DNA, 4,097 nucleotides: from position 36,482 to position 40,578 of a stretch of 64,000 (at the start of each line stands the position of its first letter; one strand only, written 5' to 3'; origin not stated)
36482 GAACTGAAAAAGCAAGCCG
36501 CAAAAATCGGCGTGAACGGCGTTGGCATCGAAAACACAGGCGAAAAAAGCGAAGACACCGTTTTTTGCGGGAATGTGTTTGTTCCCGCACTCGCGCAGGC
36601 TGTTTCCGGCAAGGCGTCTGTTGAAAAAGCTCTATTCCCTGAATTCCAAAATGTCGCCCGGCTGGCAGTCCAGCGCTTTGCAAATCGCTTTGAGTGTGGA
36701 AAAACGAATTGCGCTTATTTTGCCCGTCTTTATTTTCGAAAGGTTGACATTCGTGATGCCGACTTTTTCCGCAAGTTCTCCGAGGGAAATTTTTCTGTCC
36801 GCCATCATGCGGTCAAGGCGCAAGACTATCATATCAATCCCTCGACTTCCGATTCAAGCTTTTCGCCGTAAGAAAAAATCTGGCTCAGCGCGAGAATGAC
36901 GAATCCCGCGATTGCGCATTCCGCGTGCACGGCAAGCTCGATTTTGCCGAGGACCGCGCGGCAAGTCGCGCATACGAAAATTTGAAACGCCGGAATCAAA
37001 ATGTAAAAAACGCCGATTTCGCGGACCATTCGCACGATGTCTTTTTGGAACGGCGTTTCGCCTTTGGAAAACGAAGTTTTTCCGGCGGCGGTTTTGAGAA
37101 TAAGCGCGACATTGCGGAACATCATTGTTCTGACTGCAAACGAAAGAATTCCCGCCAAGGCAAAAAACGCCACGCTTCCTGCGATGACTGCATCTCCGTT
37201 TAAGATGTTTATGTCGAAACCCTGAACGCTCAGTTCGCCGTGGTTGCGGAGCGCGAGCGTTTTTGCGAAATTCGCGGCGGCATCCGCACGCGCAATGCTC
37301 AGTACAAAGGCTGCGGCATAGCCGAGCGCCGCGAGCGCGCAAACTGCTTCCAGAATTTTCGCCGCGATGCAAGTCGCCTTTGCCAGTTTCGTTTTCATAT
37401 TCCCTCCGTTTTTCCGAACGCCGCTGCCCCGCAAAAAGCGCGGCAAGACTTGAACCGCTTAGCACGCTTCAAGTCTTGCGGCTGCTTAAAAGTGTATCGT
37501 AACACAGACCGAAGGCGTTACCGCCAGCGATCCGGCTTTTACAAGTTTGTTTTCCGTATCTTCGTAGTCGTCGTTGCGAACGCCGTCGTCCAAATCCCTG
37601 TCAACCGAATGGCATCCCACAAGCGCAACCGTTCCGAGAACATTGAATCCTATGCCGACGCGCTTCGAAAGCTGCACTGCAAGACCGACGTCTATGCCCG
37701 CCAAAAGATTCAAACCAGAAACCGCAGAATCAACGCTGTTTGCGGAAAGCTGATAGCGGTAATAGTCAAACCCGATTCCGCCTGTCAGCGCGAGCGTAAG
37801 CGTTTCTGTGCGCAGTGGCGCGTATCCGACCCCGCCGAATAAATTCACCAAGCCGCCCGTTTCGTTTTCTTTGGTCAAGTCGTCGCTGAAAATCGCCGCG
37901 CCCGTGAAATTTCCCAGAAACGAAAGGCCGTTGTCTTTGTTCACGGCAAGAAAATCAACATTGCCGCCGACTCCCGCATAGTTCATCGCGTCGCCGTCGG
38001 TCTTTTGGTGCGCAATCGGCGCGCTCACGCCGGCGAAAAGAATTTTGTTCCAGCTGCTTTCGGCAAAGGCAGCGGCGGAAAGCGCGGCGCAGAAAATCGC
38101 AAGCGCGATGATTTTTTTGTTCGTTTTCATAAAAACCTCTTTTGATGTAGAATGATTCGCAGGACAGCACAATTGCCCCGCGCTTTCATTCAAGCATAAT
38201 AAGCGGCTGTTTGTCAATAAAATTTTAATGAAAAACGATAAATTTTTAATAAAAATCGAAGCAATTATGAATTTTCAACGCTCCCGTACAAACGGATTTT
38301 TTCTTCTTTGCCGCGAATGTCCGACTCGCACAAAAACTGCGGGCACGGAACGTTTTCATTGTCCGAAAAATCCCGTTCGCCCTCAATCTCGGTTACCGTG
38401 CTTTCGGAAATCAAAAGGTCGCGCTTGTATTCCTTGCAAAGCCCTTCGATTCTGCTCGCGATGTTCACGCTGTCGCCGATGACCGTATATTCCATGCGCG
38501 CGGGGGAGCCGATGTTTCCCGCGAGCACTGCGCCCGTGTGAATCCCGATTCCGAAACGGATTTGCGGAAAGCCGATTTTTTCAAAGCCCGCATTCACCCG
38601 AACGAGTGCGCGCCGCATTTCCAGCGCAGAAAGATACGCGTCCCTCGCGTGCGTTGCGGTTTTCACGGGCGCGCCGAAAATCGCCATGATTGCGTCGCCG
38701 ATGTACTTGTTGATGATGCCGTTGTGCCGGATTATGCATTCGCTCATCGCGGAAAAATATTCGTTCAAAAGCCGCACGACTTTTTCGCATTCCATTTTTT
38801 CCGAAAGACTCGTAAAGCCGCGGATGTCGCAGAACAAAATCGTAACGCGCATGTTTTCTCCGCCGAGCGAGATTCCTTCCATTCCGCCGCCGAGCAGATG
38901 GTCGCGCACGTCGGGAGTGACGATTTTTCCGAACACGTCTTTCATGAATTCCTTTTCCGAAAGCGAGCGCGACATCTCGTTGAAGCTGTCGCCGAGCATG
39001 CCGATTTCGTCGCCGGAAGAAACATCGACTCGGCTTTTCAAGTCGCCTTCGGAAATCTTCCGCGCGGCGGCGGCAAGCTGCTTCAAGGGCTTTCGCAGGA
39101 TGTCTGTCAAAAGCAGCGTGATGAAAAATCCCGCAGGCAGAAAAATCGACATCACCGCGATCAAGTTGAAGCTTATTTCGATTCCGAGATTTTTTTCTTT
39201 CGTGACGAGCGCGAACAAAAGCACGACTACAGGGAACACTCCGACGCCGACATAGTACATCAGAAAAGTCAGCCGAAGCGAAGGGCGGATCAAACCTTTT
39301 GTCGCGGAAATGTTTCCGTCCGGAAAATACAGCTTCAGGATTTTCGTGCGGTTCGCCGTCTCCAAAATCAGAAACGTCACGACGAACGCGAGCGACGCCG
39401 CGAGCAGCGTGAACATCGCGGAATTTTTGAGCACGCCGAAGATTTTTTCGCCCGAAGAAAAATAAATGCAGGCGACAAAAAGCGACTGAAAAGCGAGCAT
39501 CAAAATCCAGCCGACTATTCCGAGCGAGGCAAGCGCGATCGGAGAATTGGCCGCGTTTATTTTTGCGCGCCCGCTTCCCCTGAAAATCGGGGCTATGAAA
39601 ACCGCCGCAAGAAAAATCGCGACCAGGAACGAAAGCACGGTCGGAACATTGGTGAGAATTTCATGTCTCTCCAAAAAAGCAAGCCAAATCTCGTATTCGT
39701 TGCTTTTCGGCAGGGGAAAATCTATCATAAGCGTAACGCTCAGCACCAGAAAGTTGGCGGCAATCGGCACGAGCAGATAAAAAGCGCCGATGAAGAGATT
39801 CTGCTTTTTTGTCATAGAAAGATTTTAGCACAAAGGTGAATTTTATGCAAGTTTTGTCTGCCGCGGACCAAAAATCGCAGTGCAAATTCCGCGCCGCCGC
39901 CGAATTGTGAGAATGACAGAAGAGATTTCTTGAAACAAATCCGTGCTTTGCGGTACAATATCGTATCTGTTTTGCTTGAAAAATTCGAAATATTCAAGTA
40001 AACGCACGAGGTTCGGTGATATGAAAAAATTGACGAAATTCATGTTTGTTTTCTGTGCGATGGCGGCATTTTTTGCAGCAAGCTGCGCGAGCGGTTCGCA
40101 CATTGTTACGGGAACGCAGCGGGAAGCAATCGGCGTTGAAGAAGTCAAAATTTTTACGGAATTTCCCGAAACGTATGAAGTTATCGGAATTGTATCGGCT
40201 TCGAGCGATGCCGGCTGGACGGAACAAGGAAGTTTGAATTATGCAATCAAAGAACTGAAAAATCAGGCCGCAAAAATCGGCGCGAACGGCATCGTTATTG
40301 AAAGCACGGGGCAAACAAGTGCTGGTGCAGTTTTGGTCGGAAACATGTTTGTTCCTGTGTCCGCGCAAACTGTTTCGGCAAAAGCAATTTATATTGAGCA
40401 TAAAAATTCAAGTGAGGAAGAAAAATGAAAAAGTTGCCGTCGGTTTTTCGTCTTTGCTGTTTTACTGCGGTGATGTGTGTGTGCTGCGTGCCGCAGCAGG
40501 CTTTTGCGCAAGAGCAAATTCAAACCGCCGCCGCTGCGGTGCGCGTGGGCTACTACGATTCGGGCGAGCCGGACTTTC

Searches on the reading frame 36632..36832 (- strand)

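Call 84: search_protein_families(library=pfam, proteins=[window:36632-36832:-], max_evalue=0.001)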
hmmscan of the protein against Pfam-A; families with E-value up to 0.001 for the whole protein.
window:36632-36832:- (66 aa): 4 families
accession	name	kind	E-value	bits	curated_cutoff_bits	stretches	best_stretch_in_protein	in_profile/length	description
PF13443.12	HTH_26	-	3.5e-23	82.1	22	1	5-64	1-60/63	Cro/C1-type HTH DNA-binding domain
PF01381.28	HTH_3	-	2.6e-09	37.4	23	1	12-60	7-54/55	Helix-turn-helix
PF13560.12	HTH_31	-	8.1e-06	26.5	27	1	5-59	5-59/64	Helix-turn-helix domain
PF12844.13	HTH_19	-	0.00017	21.9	30.2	1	12-61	10-58/64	Helix-turn-helix domain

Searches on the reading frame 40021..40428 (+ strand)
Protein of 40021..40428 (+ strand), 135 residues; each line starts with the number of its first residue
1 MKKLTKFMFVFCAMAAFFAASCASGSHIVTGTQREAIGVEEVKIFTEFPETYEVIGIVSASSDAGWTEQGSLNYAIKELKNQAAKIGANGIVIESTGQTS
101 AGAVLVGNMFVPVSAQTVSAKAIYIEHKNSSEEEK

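Call 84: search_protein_families(library=pfam, proteins=[window:40021-40428:+], max_evalue=0.001)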
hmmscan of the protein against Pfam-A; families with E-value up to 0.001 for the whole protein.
window:40021-40428:+ (135 aa): 1 family
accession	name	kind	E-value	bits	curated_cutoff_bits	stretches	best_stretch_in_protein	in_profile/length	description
PF13698.11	DUF4156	-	0.00011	23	28.9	1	67-106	41-76/90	Domain of unknown function (DUF4156)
